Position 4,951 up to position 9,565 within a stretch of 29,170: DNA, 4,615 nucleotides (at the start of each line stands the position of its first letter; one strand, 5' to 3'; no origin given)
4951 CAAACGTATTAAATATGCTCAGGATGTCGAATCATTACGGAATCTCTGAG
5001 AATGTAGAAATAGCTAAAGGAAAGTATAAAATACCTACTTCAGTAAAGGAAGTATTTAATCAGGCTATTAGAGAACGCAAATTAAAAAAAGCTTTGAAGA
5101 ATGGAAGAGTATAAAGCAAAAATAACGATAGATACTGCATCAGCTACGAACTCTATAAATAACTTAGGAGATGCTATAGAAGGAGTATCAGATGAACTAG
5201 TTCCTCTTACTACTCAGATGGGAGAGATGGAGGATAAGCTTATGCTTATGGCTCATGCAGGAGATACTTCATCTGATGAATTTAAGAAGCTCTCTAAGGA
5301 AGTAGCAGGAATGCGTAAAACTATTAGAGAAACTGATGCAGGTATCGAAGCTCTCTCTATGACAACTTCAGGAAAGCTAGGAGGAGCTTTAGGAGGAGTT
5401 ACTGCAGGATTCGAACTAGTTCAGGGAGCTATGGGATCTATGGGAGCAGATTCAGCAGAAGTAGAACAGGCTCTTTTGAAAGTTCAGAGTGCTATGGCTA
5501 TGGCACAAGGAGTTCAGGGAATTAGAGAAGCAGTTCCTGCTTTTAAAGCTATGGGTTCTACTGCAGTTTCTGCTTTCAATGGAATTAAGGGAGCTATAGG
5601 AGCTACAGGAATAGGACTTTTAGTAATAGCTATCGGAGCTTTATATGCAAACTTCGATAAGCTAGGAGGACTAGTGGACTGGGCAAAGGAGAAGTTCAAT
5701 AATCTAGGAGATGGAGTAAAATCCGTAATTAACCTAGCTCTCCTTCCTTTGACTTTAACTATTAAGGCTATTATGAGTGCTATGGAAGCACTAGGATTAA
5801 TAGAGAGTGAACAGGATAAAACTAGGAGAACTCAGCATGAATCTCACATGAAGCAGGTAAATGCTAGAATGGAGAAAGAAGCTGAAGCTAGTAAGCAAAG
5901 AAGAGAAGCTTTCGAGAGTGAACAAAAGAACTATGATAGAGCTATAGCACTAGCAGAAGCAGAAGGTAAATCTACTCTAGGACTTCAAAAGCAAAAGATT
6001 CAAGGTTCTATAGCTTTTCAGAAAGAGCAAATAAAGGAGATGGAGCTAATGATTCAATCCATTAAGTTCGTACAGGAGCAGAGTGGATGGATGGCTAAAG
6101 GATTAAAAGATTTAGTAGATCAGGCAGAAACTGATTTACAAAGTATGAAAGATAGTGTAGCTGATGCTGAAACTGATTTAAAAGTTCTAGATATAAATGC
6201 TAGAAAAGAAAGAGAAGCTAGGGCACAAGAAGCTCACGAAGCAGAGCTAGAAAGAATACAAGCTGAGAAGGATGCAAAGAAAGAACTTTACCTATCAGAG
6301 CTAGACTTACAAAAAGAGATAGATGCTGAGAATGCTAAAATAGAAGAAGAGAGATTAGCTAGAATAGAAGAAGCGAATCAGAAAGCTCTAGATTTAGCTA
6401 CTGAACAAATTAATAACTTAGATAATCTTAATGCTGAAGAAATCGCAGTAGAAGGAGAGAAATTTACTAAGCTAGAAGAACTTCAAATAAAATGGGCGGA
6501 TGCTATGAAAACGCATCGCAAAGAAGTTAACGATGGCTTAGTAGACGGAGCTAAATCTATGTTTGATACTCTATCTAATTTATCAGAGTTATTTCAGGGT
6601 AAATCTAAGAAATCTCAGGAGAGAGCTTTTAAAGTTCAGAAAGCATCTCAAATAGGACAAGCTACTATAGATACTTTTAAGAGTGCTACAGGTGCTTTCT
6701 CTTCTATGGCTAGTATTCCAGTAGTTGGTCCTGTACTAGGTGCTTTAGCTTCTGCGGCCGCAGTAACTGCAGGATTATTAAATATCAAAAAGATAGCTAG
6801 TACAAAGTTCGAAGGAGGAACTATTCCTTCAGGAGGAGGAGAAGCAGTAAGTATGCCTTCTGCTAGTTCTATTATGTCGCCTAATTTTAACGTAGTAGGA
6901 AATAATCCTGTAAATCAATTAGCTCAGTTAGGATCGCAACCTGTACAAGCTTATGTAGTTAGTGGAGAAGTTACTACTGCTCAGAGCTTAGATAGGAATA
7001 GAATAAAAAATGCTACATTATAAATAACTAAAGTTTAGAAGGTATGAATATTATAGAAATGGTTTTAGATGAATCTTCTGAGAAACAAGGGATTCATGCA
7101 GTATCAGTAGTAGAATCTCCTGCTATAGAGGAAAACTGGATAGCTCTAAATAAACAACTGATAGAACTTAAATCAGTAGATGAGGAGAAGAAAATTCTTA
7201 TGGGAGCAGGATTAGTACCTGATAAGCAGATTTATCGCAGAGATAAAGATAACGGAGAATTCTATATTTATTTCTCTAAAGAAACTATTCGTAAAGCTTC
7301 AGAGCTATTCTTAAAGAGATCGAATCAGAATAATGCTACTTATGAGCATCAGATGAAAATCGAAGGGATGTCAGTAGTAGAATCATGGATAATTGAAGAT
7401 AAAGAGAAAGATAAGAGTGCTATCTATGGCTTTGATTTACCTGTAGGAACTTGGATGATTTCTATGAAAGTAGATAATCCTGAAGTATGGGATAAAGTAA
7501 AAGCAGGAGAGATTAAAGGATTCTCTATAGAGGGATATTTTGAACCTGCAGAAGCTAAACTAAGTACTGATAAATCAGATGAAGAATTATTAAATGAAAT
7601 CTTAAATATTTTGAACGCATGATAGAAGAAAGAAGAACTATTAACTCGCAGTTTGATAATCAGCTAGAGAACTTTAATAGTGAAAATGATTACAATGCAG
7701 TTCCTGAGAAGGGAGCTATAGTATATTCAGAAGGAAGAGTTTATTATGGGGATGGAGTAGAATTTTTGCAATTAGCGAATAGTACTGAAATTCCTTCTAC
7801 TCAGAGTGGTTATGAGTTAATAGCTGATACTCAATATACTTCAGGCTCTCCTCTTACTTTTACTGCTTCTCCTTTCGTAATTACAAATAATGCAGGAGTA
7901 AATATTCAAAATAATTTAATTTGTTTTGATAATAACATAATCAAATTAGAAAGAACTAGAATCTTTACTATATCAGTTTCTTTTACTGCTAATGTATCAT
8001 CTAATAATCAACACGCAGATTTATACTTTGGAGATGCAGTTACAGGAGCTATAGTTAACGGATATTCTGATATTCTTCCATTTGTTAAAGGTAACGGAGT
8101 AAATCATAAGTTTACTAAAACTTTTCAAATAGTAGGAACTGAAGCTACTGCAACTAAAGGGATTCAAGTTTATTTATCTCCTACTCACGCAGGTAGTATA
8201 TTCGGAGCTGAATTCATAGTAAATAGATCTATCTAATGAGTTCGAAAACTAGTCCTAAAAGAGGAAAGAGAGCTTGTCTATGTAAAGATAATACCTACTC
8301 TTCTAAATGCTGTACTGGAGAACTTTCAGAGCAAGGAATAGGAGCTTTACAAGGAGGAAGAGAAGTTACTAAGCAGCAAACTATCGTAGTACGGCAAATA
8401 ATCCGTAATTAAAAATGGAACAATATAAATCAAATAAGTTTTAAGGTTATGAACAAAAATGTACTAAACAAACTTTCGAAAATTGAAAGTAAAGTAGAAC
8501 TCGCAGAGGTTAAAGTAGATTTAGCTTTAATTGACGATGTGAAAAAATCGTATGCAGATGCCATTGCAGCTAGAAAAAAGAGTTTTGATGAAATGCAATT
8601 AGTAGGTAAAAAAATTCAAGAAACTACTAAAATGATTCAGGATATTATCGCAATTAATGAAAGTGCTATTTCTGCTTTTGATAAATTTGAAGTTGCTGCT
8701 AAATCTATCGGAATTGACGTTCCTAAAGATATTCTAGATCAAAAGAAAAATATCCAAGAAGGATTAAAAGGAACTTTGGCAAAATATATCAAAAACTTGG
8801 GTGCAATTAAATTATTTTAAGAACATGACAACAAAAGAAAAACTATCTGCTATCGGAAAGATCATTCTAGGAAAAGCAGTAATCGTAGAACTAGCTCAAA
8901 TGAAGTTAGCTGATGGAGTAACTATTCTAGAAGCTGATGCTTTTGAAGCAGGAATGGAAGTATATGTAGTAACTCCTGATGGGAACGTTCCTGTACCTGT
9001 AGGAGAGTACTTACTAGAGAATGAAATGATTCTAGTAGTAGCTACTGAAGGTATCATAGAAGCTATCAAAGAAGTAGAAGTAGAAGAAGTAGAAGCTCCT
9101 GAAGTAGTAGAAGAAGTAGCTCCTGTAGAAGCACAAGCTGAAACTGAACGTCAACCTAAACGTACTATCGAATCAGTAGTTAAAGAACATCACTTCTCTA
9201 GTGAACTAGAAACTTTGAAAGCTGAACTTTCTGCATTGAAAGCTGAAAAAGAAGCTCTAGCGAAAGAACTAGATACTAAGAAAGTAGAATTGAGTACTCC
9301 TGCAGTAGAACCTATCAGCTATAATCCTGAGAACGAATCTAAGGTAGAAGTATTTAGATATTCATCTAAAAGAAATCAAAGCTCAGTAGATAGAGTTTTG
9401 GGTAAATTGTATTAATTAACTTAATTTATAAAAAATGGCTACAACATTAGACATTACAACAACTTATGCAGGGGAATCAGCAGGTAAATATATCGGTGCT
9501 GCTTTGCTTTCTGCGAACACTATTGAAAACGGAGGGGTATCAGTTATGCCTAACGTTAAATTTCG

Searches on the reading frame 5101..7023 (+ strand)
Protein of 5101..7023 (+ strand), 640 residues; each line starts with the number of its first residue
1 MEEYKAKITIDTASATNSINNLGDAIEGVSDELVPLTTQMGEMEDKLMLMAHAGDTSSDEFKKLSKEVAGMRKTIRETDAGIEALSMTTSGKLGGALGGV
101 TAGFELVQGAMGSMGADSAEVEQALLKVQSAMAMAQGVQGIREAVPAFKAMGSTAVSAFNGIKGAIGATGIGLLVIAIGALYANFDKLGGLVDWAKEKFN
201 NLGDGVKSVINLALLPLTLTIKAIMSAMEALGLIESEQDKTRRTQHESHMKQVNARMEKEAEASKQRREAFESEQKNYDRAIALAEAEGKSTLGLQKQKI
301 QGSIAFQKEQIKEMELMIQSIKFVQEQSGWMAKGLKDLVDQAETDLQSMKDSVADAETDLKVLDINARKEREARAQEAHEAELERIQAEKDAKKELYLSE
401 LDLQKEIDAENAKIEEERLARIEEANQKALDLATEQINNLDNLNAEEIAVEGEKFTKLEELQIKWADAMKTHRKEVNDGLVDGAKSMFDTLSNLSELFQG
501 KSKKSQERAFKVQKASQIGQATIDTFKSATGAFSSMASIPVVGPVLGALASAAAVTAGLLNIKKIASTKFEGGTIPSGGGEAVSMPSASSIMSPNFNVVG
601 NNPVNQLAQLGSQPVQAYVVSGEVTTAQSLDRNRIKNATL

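Call 8: search_protein_families(library=phrogs, proteins=[window:5101-7023:+], max_evalue=0.01)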
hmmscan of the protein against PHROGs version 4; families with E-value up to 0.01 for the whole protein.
window:5101-7023:+ (640 aa): 2 families
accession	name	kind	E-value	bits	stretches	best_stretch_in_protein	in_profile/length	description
phrog_2854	-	tail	4.3e-18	66.4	1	28-572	274-748/855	tail length tape measure protein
phrog_3336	-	tail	3.9e-08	33.3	1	248-578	620-961/1051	tail length tape measure protein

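Call 9: search_protein_families(library=pfam, proteins=[window:5101-7023:+], max_evalue=0.01)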
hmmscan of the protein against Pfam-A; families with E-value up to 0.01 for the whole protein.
window:5101-7023:+ (640 aa): 0 families

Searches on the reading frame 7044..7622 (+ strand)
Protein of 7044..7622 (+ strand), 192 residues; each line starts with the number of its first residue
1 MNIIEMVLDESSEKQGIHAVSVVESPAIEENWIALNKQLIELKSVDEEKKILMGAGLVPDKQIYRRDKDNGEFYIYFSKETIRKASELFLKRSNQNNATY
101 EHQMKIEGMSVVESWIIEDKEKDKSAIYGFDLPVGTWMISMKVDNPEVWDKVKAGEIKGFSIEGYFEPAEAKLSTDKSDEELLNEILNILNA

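Call 41: search_protein_families(library=phrogs, proteins=[window:7044-7622:+], max_evalue=0.01)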
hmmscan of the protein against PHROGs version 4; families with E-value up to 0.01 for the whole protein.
window:7044-7622:+ (192 aa): 9 families
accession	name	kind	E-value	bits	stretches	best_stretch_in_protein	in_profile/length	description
phrog_24921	-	unknown function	2.4e-56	192.3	1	11-178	10-182/349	-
phrog_1530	-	other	4.4e-21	76.6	1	34-174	231-357/379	DNA methyltransferase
phrog_3017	-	head and packaging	4e-18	66.8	1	42-181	43-168/402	head maturation protease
phrog_15223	-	other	1.5e-13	52.2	1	41-172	5-120/199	protease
phrog_34096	-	head and packaging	2.1e-11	44.2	1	43-164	127-233/412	head maturation protease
phrog_19260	-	unknown function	2.5e-08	34.7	1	17-164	10-148/253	-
phrog_33677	-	head and packaging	2.2e-07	31.3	1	79-164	178-262/564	head maturation protease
phrog_13242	-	unknown function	1.6e-06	28.4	1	75-165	338-422/450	-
phrog_14859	-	DNA, RNA and nucleotide metabolism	0.0049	16.9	1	121-173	315-366/373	RNA ligase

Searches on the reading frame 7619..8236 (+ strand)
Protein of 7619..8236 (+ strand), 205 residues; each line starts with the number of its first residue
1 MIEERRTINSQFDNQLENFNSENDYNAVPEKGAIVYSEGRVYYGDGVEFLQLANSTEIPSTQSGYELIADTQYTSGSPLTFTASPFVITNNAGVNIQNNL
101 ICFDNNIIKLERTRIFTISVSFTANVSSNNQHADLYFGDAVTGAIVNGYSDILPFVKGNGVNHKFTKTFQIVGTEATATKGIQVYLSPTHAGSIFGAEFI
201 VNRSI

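Call 41: search_protein_families(library=phrogs, proteins=[window:7619-8236:+], max_evalue=0.01)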
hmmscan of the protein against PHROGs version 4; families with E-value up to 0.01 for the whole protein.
window:7619-8236:+ (205 aa): 1 family
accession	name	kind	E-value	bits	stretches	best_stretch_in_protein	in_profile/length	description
phrog_8270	-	unknown function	1.6e-05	25.9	1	59-202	32-191/196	-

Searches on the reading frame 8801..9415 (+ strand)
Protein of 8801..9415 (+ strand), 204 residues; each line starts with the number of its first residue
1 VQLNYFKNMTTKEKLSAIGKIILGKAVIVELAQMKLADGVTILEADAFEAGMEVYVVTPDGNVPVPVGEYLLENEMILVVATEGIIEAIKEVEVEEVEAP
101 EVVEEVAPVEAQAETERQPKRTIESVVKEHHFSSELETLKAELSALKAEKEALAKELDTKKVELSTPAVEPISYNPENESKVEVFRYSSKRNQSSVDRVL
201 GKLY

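Call 41: search_protein_families(library=phrogs, proteins=[window:8801-9415:+], max_evalue=0.01)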
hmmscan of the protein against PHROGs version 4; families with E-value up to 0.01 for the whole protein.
window:8801-9415:+ (204 aa): 1 family
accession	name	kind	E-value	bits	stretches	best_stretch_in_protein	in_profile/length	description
phrog_24921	-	unknown function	1.7e-06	28.4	1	23-166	200-332/349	-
